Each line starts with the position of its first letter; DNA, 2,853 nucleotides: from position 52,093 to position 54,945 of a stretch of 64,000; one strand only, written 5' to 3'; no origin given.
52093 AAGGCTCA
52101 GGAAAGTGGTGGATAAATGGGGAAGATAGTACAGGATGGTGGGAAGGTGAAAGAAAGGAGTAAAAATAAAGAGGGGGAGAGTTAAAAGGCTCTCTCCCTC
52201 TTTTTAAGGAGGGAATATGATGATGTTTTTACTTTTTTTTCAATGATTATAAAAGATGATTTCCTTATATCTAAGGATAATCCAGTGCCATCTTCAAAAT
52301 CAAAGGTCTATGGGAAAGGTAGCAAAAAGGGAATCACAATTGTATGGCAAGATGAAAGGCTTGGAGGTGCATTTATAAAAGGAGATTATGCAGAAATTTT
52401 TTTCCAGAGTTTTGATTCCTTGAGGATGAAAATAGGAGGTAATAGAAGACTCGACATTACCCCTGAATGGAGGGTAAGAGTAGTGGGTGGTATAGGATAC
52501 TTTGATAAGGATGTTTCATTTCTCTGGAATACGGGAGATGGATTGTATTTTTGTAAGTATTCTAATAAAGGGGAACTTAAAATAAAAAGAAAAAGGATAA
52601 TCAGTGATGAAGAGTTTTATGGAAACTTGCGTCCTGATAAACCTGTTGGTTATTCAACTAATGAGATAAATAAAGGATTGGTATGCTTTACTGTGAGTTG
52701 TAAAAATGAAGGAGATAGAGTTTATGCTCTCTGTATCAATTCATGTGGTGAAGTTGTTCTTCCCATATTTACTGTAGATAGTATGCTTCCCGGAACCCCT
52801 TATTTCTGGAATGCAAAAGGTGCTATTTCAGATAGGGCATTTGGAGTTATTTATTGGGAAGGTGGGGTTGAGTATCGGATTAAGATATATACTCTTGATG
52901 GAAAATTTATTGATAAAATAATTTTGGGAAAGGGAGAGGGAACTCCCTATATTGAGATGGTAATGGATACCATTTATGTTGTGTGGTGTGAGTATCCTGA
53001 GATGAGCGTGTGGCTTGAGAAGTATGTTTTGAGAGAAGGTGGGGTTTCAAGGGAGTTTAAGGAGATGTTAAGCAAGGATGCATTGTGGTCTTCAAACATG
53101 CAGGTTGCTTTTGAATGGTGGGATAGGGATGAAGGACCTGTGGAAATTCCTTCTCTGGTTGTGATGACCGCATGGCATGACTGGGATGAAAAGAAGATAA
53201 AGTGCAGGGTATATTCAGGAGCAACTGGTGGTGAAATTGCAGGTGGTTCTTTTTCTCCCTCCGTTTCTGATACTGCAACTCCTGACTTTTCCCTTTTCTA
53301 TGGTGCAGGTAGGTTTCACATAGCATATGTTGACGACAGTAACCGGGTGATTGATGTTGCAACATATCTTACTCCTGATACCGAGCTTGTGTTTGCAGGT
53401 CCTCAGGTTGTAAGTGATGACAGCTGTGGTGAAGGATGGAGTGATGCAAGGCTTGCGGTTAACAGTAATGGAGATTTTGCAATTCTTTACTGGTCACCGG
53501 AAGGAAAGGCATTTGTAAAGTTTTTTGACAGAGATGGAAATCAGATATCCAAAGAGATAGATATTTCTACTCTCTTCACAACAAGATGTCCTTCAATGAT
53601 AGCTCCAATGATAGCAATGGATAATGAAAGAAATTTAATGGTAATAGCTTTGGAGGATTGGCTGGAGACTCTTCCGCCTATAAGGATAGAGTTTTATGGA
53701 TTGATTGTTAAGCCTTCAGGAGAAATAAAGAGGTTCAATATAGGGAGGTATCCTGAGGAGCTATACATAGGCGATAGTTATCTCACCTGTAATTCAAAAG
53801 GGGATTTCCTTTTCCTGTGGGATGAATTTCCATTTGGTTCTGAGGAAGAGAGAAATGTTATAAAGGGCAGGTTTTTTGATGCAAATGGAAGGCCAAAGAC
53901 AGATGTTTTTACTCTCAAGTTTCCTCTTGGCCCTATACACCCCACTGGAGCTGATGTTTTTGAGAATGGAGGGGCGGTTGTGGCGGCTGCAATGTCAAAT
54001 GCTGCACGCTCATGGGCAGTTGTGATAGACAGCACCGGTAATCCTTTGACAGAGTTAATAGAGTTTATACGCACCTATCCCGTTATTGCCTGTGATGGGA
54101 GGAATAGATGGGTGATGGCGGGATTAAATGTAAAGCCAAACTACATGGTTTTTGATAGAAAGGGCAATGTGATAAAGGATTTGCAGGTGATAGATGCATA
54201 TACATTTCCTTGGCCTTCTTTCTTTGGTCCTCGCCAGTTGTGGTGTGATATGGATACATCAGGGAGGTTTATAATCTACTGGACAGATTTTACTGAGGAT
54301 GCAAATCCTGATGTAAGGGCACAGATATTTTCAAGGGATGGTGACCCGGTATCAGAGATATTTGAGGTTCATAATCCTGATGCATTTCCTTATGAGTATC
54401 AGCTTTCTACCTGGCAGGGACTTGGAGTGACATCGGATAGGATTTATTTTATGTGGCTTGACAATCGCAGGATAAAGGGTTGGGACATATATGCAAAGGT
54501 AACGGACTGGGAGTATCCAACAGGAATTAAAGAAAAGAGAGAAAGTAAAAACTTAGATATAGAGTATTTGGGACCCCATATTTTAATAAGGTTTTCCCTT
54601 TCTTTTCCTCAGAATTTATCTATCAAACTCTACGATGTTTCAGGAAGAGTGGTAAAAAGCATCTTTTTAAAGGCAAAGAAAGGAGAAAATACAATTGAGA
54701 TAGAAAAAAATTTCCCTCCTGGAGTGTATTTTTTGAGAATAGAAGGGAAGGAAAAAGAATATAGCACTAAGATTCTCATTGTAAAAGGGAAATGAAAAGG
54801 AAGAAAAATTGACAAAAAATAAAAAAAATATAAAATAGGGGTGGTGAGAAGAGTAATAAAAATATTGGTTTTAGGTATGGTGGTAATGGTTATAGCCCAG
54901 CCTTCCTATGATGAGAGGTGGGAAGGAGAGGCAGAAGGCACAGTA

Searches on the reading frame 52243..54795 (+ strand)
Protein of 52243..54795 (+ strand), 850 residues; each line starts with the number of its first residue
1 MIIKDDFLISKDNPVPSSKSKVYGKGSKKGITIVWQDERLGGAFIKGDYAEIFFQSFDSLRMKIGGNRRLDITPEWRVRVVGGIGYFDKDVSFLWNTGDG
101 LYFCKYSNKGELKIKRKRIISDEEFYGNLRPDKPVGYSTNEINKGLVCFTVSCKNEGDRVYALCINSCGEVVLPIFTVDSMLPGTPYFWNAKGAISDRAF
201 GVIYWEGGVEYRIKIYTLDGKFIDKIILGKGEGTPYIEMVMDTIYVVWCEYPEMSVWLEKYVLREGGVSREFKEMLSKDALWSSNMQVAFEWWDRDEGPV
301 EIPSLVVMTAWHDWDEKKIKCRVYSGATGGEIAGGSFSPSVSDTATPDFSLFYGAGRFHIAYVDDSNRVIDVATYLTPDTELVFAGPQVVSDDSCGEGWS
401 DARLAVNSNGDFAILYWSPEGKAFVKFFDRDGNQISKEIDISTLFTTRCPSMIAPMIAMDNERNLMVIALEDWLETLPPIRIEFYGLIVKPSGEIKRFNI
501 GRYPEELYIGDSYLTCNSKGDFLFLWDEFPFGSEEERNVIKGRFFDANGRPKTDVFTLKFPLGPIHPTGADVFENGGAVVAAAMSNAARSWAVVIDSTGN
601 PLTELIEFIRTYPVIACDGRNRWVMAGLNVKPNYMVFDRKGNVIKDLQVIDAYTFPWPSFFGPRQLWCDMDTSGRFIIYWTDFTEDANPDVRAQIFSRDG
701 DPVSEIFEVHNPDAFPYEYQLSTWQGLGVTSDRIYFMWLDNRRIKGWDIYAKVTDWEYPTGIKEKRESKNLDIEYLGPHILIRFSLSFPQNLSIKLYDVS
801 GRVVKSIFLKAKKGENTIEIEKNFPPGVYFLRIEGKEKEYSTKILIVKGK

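Call 9: search_protein_families(library=pfam, proteins=[window:52243-54795:+], max_evalue=0.01)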
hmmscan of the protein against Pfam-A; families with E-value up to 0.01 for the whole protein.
window:52243-54795:+ (850 aa): 1 family
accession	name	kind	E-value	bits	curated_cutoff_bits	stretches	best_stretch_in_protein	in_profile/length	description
PF18962.6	Por_Secre_tail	-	2.8e-10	40.8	27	1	784-846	14-75/75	Secretion system C-terminal sorting domain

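Call 19: find_homologous_proteins(query=window:52243-54795:+, max_evalue=0.00001)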
Query window:52243-54795:+ (850 aa): 3 proteins with E <= 0.00001 among 7881 candidates.
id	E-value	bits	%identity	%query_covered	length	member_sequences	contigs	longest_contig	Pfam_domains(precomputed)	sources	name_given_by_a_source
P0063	0.0e+0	2005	100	100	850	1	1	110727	PF18962.8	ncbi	-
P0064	0.0e+0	1298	69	100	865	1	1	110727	PF18962.8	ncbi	-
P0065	0.0e+0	1230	66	98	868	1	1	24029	PF18962.8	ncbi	-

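Call 20: find_encoding_contigs(protein=P0065, flank=10000, max_places=6)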
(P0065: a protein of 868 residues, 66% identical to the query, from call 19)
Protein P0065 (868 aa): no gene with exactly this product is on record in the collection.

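Call 21: find_encoding_contigs(protein=P0063, flank=10000, max_places=6)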
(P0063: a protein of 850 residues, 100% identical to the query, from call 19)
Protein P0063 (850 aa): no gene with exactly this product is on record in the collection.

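Call 84: predict_structure(alignment_id=A5)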
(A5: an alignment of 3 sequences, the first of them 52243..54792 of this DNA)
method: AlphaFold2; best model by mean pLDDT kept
length: 850 residues; sequences in the alignment: 3
mean_pLDDT: 59.5   pTM: 0.46
mean pLDDT of the five models: 59.5, 51.2, 50.8, 44.0, 43.1
residues with pLDDT >= 90: 30; 70-90: 307; 50-70: 218; < 50: 295
segments of 3 or more residues with pLDDT < 50: 1-82, 109-114, 125-128, 132-134, 186-189, 280-285, 292-304, 339-400, 446-453, 471-482, 505-507, 652-664, 683-689, 710-726, 738-769, 836-850
pLDDT, mean of each block of 10 residues (from residue 1): 20 22 28 28 20 27 28 34 53 59 60 57 49 58 75 68 82 82 52 80 70 87 88 69 79 73 85 68 46 39 48 57 58 53 40 42 40 35 24 32 68 70 73 71 53 68 82 40 71 83 54 83 79 72 88 88 82 88 79 90 84 82 81 85 84 41 60 77 46 75 63 33 47 50 31 27 29 59 70 65 72 77 56 48 24
secondary structure, 60 per line:
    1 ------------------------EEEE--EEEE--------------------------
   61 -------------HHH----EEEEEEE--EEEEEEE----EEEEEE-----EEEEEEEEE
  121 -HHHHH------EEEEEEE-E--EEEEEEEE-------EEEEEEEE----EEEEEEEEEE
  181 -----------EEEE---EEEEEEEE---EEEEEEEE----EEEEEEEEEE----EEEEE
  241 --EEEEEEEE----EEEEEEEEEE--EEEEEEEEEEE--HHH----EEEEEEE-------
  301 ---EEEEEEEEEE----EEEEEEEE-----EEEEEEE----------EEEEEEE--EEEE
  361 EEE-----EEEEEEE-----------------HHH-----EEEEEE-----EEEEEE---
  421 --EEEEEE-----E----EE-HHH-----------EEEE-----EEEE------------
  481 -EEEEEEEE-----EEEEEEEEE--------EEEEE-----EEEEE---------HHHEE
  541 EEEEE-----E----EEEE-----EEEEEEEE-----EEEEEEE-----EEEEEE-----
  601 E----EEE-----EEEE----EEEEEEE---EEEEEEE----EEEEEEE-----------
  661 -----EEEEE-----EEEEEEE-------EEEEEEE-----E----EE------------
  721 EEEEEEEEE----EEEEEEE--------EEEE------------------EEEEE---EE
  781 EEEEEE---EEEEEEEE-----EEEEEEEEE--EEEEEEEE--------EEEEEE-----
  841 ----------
elements in order (helices of 4 or more, strands of 3 or more residues): E25-28 E31-34 E81-87 E90-96 E101-106 E112-120 H122-126 E133-139 E144-151 E159-166 E171-180 E192-195 E199-206 E210-217 E222-231 E236-240 E243-250 E255-264 E267-277 E287-293 E304-313 E318-325 E331-337 E348-354 E357-363 E369-375 E401-406 E412-417 E423-428 E456-459 E465-468 E482-489 E495-503 E512-516 E522-526 E539-545 E556-559 E565-572 E578-584 E590-595 E606-608 E614-617 E622-628 E632-638 E643-649 E666-670 E676-682 E690-696 E721-729 E734-740 E749-752 E771-775 E779-786 E790-797 E803-811 E814-821 E830-835
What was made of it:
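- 52243..54795 (+): 850-aa protein with a type IX secretion C-terminal sorting domain. calls 9, 19, 84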

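Call 86: fold_search(model_id=the predicted structure, library=pdb)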
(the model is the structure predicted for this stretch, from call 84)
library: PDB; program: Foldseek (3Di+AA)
matches with E <= 10: 1384; with E <= 0.001: 343
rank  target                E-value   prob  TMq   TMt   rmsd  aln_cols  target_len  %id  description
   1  7ado_A                4.6e-13  1.00  0.23  0.22  19.8       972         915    9  Cryo-EM structure of human ER membrane protein complex in lipid nanodiscs (released 2020-12-02)
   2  7adp_A                8.6e-13  1.00  0.23  0.22  19.6       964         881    9  Cryo-EM structure of human ER membrane protein complex in GDN detergent (released 2020-12-02)
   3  6u42_5L               1.2e-12  1.00  0.23  0.30  23.2       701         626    8  Natively decorated ciliary doublet microtubule (released 2019-11-13)
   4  9zz6_A                1.7e-12  1.00  0.22  0.21  23.4      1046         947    9  The ER membrane protein complex acts as a chaperone to promote voltage-gated calcium channel assembly (released 2026-02-18)
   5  6ww7_A                2.0e-12  1.00  0.22  0.20  19.9       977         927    8  Structure of the human ER membrane protein complex in a lipid nanodisc (released 2020-05-27)
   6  3s8z_A                2.9e-12  1.00  0.21  0.27  23.0       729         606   12  Crystal structure of LRP6-E3E4 (released 2011-10-26)
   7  8eoi_A                2.9e-12  1.00  0.22  0.20  20.6       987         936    9  Structure of a human EMC:human Cav1.2 channel complex in GDN detergent (released 2023-05-24)
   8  9c7v_1                3.4e-12  1.00  0.22  0.21  20.3       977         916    9  Structure of the human BOS:human EMC complex in GDN (released 2024-08-21)
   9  8f5o_B                5.7e-12  1.00  0.23  0.18  21.0       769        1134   12  Structure of Leishmania tarentolae IFT-A (state 1) (released 2022-12-21)
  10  6h15_A                1.0e-11  1.00  0.19  0.25  22.5       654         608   11  Structure of LRP6 P3E3P4E4 in complex with VHH L-P2-B10 (released 2019-01-30)
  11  3s2k_A                1.5e-11  1.00  0.22  0.29  22.6       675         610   12  Structural basis of Wnt signaling inhibition by Dickkopf binding to LRP5/6. (released 2011-11-02)
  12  8s9s_1                2.3e-11  1.00  0.21  0.20  19.9       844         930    9  Structure of the human ER membrane protein complex (EMC) in GDN (released 2023-05-17)
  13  9e2g_2B               8.1e-11  1.00  0.26  0.33  16.4       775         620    8  Cryo-EM structure of 48 nm repeat of microtubule doublet from T. brucei flagellum (released 2025-03-12)
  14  8j0n_A                8.9e-11  1.00  0.23  0.21  18.2       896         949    9  cryo-EM structure of human EMC (released 2024-04-03)
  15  8i7o_P1               9.3e-11  1.00  0.17  0.23  26.1       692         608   10  In situ structure of axonemal doublet microtubules in mouse sperm with 16-nm repeat (released 2023-10-11)
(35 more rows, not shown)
